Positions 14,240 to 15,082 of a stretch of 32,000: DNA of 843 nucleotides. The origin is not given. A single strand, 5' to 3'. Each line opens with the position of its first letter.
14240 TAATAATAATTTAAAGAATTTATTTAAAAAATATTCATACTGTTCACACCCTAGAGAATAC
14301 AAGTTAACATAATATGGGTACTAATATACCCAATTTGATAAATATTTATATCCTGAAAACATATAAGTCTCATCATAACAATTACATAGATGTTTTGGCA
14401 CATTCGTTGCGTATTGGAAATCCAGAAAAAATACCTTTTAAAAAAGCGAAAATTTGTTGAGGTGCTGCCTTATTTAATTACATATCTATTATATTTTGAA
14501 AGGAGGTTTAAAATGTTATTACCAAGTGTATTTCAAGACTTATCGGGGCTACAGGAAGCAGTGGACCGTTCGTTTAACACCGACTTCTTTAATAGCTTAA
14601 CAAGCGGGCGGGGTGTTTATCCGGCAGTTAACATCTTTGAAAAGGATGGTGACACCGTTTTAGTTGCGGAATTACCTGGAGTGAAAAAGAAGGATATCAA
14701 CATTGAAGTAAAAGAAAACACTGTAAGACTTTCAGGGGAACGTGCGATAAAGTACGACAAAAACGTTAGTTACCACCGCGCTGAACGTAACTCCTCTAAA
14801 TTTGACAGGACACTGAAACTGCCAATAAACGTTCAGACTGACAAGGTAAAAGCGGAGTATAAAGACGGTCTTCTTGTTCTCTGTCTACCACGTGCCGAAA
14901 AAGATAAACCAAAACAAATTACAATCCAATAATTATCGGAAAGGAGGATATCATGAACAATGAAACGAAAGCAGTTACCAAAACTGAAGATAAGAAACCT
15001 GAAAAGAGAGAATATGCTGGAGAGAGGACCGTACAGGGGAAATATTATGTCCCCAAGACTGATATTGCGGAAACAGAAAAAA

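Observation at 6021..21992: A yhaO-yhaN (sbcD/sbcC-like) gene pair pulled ~16 kb apart by a stress-regulon block with direct B repeats near both junctions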

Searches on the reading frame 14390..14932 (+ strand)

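Call 5: search_protein_families(library=pfam, proteins=[window:14390-14932:+])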
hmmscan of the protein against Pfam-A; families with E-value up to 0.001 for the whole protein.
window:14390-14932:+ (180 aa): 2 families
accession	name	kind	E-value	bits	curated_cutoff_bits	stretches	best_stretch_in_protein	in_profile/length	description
PF00011.27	HSP20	-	1.6e-21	76.7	20.8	1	84-180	4-102/102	Hsp20/alpha crystallin family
PF17886.7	ArsA_HSP20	-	0.00038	20.4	22.5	0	86-163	1-60/63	HSP20-like domain found in ArsA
